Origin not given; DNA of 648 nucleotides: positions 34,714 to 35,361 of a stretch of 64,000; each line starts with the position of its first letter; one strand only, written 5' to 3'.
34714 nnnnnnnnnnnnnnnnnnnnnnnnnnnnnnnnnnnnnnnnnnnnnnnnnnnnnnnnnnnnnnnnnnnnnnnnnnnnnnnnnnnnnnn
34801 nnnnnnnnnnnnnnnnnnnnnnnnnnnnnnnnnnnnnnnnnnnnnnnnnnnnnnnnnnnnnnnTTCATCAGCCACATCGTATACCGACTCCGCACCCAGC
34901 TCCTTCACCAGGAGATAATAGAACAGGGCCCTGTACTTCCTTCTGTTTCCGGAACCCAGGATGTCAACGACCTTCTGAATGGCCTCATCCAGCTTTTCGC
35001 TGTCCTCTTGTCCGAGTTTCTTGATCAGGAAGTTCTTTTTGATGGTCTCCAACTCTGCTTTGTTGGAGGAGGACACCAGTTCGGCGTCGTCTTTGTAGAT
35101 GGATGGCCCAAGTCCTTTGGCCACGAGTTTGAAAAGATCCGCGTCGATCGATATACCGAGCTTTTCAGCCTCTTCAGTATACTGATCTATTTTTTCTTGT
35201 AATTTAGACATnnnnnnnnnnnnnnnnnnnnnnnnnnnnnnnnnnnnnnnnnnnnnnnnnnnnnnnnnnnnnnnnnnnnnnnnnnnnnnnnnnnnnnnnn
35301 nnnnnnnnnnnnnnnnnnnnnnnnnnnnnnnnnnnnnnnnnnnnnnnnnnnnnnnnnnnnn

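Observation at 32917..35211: Ribosomal protein S1 fused to a DUF2853-like domain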

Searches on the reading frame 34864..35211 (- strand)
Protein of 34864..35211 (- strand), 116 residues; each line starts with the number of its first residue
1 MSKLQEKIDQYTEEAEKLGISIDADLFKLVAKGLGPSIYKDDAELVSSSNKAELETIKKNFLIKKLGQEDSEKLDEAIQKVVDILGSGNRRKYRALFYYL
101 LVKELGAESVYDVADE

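Call 5: find_homologous_proteins(query=window:34864-35211:-, max_evalue=0.001)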
Query seq(116 aa) (116 aa): 229 proteins with E <= 0.001 among 275 candidates; the best 120 are listed.
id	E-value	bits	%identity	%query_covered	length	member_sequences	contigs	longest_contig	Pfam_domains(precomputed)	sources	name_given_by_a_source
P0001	5.8e-57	208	91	100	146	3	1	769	PF11015.14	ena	-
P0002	1.2e-49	185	82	96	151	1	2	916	PF11015.14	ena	-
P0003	9.0e-48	179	81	97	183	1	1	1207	PF11015.14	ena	-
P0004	1.4e-46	175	78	100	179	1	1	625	PF11015.14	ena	-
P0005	1.7e-46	175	75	100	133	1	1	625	PF11015.14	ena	-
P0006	5.4e-45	170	72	100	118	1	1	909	PF11015.14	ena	-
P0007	9.0e-44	166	74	100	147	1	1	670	PF11015.14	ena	-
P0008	3.8e-43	164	72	100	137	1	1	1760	PF11015.14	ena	-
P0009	4.2e-42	161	73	100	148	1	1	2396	PF11015.14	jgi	-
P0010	4.2e-42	161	73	86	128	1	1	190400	PF11015.14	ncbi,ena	-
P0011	6.1e-42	160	72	100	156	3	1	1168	PF11015.14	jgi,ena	-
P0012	1.3e-41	159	76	94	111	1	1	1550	PF11015.14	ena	-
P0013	1.3e-41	159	72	97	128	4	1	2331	PF11015.14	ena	-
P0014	2.8e-41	158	81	89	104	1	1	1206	PF11015.14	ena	-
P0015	9.6e-41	156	76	89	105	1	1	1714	PF11015.14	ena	-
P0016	1.0e-39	153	69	96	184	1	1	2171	PF00011.28,PF11015.14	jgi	jgi:small subunit ribosomal protein S1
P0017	3.5e-39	151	69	97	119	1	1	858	PF11015.14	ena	-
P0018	6.0e-38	147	77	84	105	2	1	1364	PF11015.14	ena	-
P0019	2.7e-37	145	68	96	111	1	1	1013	PF11015.14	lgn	-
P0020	4.9e-37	144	68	96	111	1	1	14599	PF11015.14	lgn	-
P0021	2.5e-36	142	66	96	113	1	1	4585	PF11015.14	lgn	-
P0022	5.7e-36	141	66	96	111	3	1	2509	PF11015.14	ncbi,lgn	-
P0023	7.1e-36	141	65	96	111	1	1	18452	PF11015.14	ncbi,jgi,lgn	-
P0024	7.3e-36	141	65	96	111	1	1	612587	PF11015.14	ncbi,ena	-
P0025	1.5e-35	140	65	96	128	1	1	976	PF11015.14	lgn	-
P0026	1.6e-35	139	65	96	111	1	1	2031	PF11015.14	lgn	-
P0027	2.8e-35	139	67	96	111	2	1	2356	PF11015.14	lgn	-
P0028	2.9e-35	139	68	96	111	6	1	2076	PF11015.14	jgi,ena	-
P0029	2.9e-35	139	68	96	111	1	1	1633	PF11015.14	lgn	-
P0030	3.5e-35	138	65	96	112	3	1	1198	PF11015.14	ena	-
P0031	4.0e-35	138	65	96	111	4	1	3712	PF11015.14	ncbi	-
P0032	5.3e-35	138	63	96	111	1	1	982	PF11015.14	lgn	-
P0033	6.9e-35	137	66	96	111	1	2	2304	PF11015.14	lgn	-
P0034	8.5e-35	137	65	96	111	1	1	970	PF11015.14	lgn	-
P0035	9.0e-35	137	64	96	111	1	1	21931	PF11015.14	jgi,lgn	jgi:hypothetical protein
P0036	1.0e-34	137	64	96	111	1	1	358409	PF11015.14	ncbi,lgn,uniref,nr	ncbi:Protein of unknown function [Lutibacter oricola]|uniref:DUF2853 domain-containing protein n=1 T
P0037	1.2e-34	137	65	97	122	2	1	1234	PF11015.14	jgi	jgi:small subunit ribosomal protein S1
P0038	1.3e-34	137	64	96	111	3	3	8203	PF11015.14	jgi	jgi:hypothetical protein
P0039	1.4e-34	137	64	96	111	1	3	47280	PF11015.14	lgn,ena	-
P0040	1.4e-34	136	60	97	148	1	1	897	PF11015.14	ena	-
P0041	1.7e-34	136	65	96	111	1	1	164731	PF11015.14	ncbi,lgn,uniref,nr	ncbi:DUF2853 family protein [Lutibacter sp. B1]|uniref:DUF2853 family protein n=1 Tax=Lutibacter sp.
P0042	1.8e-34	136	63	97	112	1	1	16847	PF11015.14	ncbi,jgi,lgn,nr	ncbi:MAG: DUF2853 family protein [Lutibacter sp.]|nr:DUF2853 family protein [Lutibacter sp.]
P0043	1.9e-34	136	67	96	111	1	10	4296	PF11015.14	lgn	-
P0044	3.3e-34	135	66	96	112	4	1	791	PF11015.14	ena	-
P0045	3.7e-34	135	62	96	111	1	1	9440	PF11015.14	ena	-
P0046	4.8e-34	135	66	96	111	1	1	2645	PF11015.14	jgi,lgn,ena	jgi:hypothetical protein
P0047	6.2e-34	134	65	96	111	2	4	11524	PF11015.14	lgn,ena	-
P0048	8.6e-34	134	64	96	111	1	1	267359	PF11015.14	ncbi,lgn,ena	-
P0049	8.6e-34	134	63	96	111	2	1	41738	PF11015.14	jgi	jgi:Protein of unknown function (DUF2853)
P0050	8.9e-34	134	63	96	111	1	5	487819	PF11015.14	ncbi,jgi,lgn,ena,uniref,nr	ncbi:DUF2853 family protein [Lutibacter aestuarii]|uniref:DUF2853 family protein n=1 Tax=Lutibacter 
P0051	9.0e-34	134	64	96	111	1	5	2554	PF11015.14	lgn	-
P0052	1.1e-33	134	62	96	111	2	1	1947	PF11015.14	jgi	-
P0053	1.2e-33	133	62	96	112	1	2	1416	PF11015.14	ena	-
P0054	1.4e-33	133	62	96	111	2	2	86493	PF11015.14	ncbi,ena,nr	ncbi:MAG: hypothetical protein COB60_06220 [Flavobacteriaceae bacterium]|nr:MAG: hypothetical protei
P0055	1.7e-33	133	64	96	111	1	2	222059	PF11015.14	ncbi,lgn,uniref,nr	ncbi:DUF2853 family protein [Lutibacter maritimus]|uniref:DUF2853 domain-containing protein n=1 Tax=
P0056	1.8e-33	133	61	96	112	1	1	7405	PF11015.14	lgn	-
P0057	1.9e-33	133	64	96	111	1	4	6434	PF11015.14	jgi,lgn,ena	jgi:hypothetical protein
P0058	2.0e-33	133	61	96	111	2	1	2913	PF11015.14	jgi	-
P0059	2.5e-33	132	63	96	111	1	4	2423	PF11015.14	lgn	-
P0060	2.6e-33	132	63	96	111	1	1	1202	PF11015.14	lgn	-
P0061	3.1e-33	132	63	96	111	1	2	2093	PF11015.14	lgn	-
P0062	3.1e-33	132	61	96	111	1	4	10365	PF11015.14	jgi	jgi:hypothetical protein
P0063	3.6e-33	132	62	96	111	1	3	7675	PF11015.14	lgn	-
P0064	3.9e-33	132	62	96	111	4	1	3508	PF11015.14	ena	-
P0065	4.0e-33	132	63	96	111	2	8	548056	PF11015.14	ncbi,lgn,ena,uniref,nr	ncbi:DUF2853 family protein [uncultured Lutibacter sp.]|uniref:DUF2853 family protein n=1 Tax=uncult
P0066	4.3e-33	132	63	96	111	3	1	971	PF11015.14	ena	-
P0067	5.1e-33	131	64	96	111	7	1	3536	PF11015.14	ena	-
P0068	5.3e-33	131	62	96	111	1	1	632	PF11015.14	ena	-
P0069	6.8e-33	131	62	96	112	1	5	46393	PF11015.14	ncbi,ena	-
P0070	7.8e-33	131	64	96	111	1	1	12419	PF11015.14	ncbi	ncbi:DUF2853 family protein [Lutibacter sp.]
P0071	7.8e-33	131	64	96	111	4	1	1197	PF11015.14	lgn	-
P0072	8.7e-33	131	61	96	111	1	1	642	PF11015.14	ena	-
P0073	1.1e-32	130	62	96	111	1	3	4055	PF11015.14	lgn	-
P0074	1.1e-32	130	63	96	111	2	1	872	PF11015.14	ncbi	-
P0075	1.2e-32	130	60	96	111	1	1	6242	PF11015.14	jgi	-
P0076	1.3e-32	130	63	96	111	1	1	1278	PF11015.14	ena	-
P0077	1.4e-32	130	63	96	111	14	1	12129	PF11015.14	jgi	jgi:hypothetical protein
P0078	1.5e-32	130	62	96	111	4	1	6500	PF11015.14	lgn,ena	-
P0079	1.7e-32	130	63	96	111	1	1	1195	PF11015.14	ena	-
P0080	1.7e-32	130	62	96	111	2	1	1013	PF11015.14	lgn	-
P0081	1.7e-32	130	63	96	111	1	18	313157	PF11015.14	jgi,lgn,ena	jgi:hypothetical protein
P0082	1.9e-32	130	59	96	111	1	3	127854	PF11015.14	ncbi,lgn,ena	-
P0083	2.3e-32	129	62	96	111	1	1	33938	PF11015.14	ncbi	-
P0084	2.4e-32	129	63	96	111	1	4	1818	PF11015.14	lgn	-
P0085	3.2e-32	129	63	96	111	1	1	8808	PF11015.14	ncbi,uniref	ncbi:DUF2853 family protein [Lutibacter sp.]|uniref:DUF2853 family protein n=1 Tax=Lutibacter sp. Ta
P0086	3.4e-32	129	62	96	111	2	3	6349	PF11015.14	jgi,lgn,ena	jgi:hypothetical protein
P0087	4.3e-32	129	60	97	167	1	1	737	PF11015.14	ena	-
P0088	4.5e-32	128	61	96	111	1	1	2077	PF11015.14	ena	-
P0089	5.2e-32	128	61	96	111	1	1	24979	PF11015.14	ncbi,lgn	-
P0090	5.6e-32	128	60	96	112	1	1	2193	PF11015.14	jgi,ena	-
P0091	5.9e-32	128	61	96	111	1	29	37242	PF11015.14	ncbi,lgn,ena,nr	ncbi:MAG: DUF2853 family protein [Lutibacter sp.]|nr:DUF2853 family protein [Lutibacter sp.] MBP9600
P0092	6.1e-32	128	59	96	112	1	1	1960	PF11015.14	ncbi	-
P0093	6.3e-32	128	61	96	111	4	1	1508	PF11015.14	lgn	-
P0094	6.6e-32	128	59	96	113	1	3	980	PF11015.14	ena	-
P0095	7.1e-32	128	61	96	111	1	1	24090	PF11015.14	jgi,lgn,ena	jgi:hypothetical protein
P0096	7.2e-32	128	62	91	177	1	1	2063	PF11015.14,PF03061.29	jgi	-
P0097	9.3e-32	127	58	93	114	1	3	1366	PF11015.14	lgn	-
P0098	9.5e-32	127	62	96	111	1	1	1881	PF11015.14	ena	-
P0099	1.1e-31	127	61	96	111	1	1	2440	PF11015.14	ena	-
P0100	1.1e-31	127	61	96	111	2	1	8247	PF11015.14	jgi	-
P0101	1.2e-31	127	61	96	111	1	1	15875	PF11015.14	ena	-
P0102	1.2e-31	127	63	96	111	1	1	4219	PF11015.14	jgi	-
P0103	1.3e-31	127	60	96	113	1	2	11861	PF11015.14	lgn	-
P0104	1.4e-31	127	60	96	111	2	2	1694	PF11015.14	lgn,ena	-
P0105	1.4e-31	127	59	97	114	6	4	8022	PF11015.14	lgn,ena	-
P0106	1.5e-31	127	61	96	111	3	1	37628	PF11015.14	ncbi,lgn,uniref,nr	ncbi:DUF2853 family protein [Lutibacter sp.]|uniref:DUF2853 family protein n=1 Tax=Lutibacter sp. Ta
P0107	1.9e-31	126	57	96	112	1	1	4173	PF11015.14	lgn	-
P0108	1.9e-31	126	58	96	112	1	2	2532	PF11015.14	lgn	-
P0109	2.1e-31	126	60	96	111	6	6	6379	PF11015.14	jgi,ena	-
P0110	2.5e-31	126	62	96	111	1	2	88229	PF11015.14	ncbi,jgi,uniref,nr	ncbi:DUF2853 family protein [Lutibacter sp.]|jgi:hypothetical protein|uniref:DUF2853 family protein 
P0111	2.6e-31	126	62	96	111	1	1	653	PF11015.14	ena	-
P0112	2.8e-31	126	58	96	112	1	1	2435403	PF11015.14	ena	-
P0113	3.0e-31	126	58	96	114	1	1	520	PF11015.14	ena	-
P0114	3.1e-31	126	62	96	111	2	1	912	PF11015.14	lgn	-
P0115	4.1e-31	125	60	96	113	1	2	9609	PF11015.14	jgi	jgi:hypothetical protein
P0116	4.6e-31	125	59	96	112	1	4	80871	PF11015.14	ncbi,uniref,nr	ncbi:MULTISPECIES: DUF2853 family protein [Sphingobacterium]|uniref:DUF2853 family protein n=1 Tax=S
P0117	6.9e-31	125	59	96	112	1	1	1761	PF11015.14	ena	-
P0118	6.9e-31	125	58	96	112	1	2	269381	PF11015.14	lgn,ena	-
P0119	8.2e-31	124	59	96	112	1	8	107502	PF11015.14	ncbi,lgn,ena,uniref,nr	ncbi:Protein of unknown function [Sphingobacterium nematocida]|uniref:DUF2853 family protein n=1 Tax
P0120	9.4e-31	124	59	96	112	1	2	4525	PF11015.14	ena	-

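Call 6: search_solved_structures(query=window:34864-35211:-, max_evalue=1, show_alignments=2)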
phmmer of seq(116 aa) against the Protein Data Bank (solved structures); distinct sequences matched with E-value up to 1: 2.
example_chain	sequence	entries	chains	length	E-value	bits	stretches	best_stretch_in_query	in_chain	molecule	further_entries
2pyq_A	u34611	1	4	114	1.2e-27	99.7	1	2-111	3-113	Uncharacterized protein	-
2nuw_A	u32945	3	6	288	0.65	13.8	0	45-105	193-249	2-keto-3-deoxygluconate/2-keto-3-deoxy-6-phospho gluconate aldolase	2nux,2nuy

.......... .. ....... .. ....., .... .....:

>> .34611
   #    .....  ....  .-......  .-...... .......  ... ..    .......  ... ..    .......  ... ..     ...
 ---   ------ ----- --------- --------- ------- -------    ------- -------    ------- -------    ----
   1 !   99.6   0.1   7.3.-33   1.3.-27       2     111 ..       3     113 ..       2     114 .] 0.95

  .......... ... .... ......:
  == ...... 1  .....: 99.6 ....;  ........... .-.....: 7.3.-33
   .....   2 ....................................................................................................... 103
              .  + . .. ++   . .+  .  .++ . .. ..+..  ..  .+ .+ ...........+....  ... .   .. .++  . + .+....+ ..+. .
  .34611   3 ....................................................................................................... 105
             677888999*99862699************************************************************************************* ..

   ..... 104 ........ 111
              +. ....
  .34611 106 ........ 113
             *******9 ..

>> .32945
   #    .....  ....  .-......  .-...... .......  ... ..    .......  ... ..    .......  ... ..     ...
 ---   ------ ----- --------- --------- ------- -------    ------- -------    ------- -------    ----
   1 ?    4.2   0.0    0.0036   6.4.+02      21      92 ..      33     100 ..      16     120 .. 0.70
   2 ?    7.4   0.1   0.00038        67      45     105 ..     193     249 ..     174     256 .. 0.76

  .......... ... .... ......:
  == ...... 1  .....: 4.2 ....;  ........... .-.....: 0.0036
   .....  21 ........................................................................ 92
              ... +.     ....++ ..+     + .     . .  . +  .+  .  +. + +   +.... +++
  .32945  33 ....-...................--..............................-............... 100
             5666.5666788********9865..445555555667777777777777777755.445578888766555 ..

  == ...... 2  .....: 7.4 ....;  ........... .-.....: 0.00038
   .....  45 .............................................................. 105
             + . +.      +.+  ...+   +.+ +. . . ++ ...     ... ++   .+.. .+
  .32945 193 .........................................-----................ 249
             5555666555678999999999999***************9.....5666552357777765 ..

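Call 8: find_related_loci(query=window:34864-35211:-, collection=genome_contigs, flank=5000)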
Query seq(116 aa) (116 aa) in genome_contigs; peptide patterns used: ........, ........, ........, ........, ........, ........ (x = any residue, [..] = any of these).
600 stretches matched a pattern (row limit reached: there are more); 248 encode a relative of the query (tblastn E <= 1e-3); the best 80 are kept; 80 distinct loci.
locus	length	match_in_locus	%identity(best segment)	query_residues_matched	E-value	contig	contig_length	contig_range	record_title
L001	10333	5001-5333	89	1-111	9e-61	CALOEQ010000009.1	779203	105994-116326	MAG: uncultured Flavobacteriaceae bacterium isolate HOU_bin.0167 genome assembly, contig: contig_4923, whole genome shot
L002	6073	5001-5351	76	1-116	8e-54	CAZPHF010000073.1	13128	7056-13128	MAG TPA_asm: uncultured Flavobacteriaceae bacterium isolate SRP155585_co1_97 genome assembly, contig: NODE_2511_length_1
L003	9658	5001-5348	73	1-116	7e-52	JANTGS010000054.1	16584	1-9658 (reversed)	MAG: Flavobacteriaceae bacterium isolate bin10082 c_000000003368, whole genome shotgun sequence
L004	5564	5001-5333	74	1-111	3e-50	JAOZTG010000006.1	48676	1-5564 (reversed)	MAG: Flavobacteriaceae bacterium isolate GMC7.metabat2.105 GMC7_82_length_48676_cov_27.908681, whole genome shotgun sequ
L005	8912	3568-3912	72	1-115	6e-50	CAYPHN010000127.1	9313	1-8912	MAG TPA_asm: uncultured Flavobacteriaceae bacterium isolate SRP215229_co1_8 genome assembly, contig: NODE_5150_length_93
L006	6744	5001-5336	75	1-111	1e-49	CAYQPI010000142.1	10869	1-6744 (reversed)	MAG TPA_asm: uncultured Flavobacteriaceae bacterium isolate SRP182702_co1_54 genome assembly, contig: k141_1534022, whol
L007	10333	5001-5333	72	1-111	2e-49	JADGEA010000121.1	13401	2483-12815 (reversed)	MAG: Flavobacteriaceae bacterium isolate BB24 NODE_4314_length_13401_cov_6.858142, whole genome shotgun sequence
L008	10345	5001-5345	71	1-115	6e-49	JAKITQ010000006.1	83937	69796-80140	MAG: Flavobacteriaceae bacterium isolate D96SM.bin.46 NODE_154_length_83937_cov_8.815000, whole genome shotgun sequence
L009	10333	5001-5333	71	1-111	7e-49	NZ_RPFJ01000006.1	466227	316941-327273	Aureibaculum marinum strain BH-SD17 5__len__466227, whole genome shotgun sequence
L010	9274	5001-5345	72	1-115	2e-48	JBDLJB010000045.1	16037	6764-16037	MAG: Bacteroidota bacterium isolate MAG069 MAG069_45, whole genome shotgun sequence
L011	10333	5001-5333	68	1-111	6e-47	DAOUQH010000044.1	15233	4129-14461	MAG TPA_asm: Flavobacteriia bacterium isolate CSMAG_121 CSMAG_121_k141_2626342_length_15233_cov_10.9760, whole genome sh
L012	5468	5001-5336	67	1-112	3e-46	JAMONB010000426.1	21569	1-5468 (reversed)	MAG: Flavobacteriaceae bacterium isolate 4281-140_metabat2_scaf2bin.001 4281-140_scaffold_889_c1, whole genome shotgun s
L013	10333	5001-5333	69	1-111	2e-46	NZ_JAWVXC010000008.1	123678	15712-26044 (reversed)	MAG: Lutibacter sp. isolate HN12.bin.11 k141_19259_length_123678_cov_134.0098, whole genome shotgun sequence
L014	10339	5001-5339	67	1-113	4e-46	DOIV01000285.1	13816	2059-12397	MAG TPA_asm: Flavobacteriaceae bacterium isolate UBA7954 contig_1054, whole genome shotgun sequence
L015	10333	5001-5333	69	1-111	6e-46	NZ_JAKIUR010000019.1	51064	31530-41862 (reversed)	MAG: Lutibacter sp. isolate D100SM.bin.22 NODE_294_length_51064_cov_18.258731, whole genome shotgun sequence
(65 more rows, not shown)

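Call 29: predict_structure(alignment_id=A1)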
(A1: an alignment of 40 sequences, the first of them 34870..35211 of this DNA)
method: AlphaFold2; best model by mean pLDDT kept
length: 114 residues; sequences in the alignment: 40
mean_pLDDT: 94.3   pTM: 0.89
mean pLDDT of the five models: 94.3, 91.7, 91.1, 90.8, 90.6
residues with pLDDT >= 90: 105; 70-90: 8; 50-70: 1; < 50: 0
segments of 3 or more residues with pLDDT < 50: none
pLDDT, mean of each block of 10 residues (from residue 1): 93 95 96 93 93 96 96 97 93 97 96 75
secondary structure, 60 per line:
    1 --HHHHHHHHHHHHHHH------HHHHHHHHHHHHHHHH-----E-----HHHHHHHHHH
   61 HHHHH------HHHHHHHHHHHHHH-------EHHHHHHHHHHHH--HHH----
elements in order: H3-17 H24-39 H51-65 H72-85 H94-105

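Call 31: fold_search(model_id=the predicted structure, library=pdb)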
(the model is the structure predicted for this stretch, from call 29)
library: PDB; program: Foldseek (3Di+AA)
matches with E <= 10: 26; with E <= 0.001: 1
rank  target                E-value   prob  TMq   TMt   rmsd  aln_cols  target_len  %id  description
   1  2pyq_A                2.1e-07  1.00  0.90  0.90   1.6       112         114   51  Crystal structure of a duf2853 member protein (jann_4075) from jannaschia sp. ccs1 at 1.500 A resolution (released 2007-05-29)
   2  1xx7_E                1.4e+00  0.08  0.25  0.18  12.6       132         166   22  Conserved hypothetical protein from Pyrococcus furiosus Pfu-403030-001 (released 2004-12-28)
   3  1xx7_A                1.8e+00  0.07  0.23  0.17  11.9       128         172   18  Conserved hypothetical protein from Pyrococcus furiosus Pfu-403030-001 (released 2004-12-28)
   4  1xx7_D                1.9e+00  0.07  0.23  0.18  13.3       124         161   16  Conserved hypothetical protein from Pyrococcus furiosus Pfu-403030-001 (released 2004-12-28)
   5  8jw3                  2.6e+00  0.07  0.28  0.14  10.5       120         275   17  The crystal structure of the viral terpene synthase from Orpheovirus IHUMI-LCC2 (released 2023-12-20)
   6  7o9m_c                2.7e+00  0.06  0.25  0.12  13.4       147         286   15  Human mitochondrial ribosome large subunit assembly intermediate with MTERF4-NSUN4, MRM2, MTG1 and the MALSU module (released 2021-06-30)
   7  1xx7_F                2.9e+00  0.04  0.23  0.17  13.0       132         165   20  Conserved hypothetical protein from Pyrococcus furiosus Pfu-403030-001 (released 2004-12-28)
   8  1gzs_D                4.2e+00  0.03  0.21  0.15  15.7       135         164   11  CRYSTAL STRUCTURE OF THE COMPLEX BETWEEN THE GEF DOMAIN OF THE SALMONELLA TYPHIMURIUM SOPE TOXIN AND HUMAN Cdc42 (released 2002-09-12)
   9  4yjn                  6.1e+00  0.08  0.38  0.13  11.0       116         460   15  Calcium-Dependent Protein Kinase 1 from Toxoplasma gondii (TgCDPK1) in complex with inhibitor UW1639 (released 2015-11-25)
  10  8vaq_C                6.1e+00  0.04  0.27  0.09  14.3       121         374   12  Structure of the E. coli clamp loader bound to the beta clamp in a Closed-DNA1 conformation (released 2024-03-27)
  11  1rp3_A                6.1e+00  0.02  0.20  0.12  14.2       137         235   20  Cocrystal structure of the flagellar sigma/anti-sigma complex, Sigma-28/FlgM (released 2004-04-06)
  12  4ozd_A                6.8e+00  0.08  0.36  0.35   7.2       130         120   11  Crystal structure of PdSP15a (released 2015-03-04)
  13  1uwo_MODEL_1_A        7.2e+00  0.09  0.35  0.41   7.6        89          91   13  CALCIUM FORM OF HUMAN S100B, NMR, 20 STRUCTURES (released 1998-06-10)
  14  6ny5_B                7.2e+00  0.04  0.22  0.08  16.7        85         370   16  Crystal structure of the PUM-HD domain of S. pombe Puf1 in complex with RNA (released 2019-07-03)
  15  9hqd_A                7.2e+00  0.02  0.18  0.10  12.3       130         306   16  T-Muurolol Synthase from Roseiflexus castenholzii (TmS) in complex with 2,3-DHFPP [P2(1)2(1)2(1)] (released 2025-12-24)
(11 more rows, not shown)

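Call 33: search_protein_representatives(protein=window:34876-35211:-)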
Query: 112 residues. Proteins with E-value up to 0.001 (for the whole library): 500; up to 1e-10: 217; up to 1e-30: 9. The best 150 are listed.
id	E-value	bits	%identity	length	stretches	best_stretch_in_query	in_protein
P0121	4.2e-50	184.5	45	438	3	22-109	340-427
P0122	3.1e-45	168.9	78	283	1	1-112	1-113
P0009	2.4e-42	159.7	75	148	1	1-111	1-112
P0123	2.8e-42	159.4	50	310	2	21-107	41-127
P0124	5.9e-37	142.4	47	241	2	15-112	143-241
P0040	6.6e-35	135.8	60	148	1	1-112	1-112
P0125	1.1e-31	125.4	62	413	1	1-107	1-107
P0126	3.0e-31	124.1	56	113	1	1-110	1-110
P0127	4.1e-31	123.6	47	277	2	9-109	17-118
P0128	1.2e-30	122.1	40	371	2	1-108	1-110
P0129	2.4e-30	121.2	58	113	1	1-112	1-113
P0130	7.1e-30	119.6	58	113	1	1-111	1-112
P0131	3.2e-29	117.5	78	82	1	1-80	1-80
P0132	1.7e-28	115.2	54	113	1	1-111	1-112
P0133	2.8e-28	114.5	57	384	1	1-112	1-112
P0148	5.1e-23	97.6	55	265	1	3-111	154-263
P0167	1.8e-20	89.5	50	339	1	1-111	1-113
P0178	1.2e-19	86.8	50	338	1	2-109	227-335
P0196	3.2e-18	82.3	51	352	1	3-109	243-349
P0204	7.7e-18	81.0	48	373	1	3-110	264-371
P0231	2.7e-16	76.1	50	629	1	16-111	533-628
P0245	2.4e-15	73.0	43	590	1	6-111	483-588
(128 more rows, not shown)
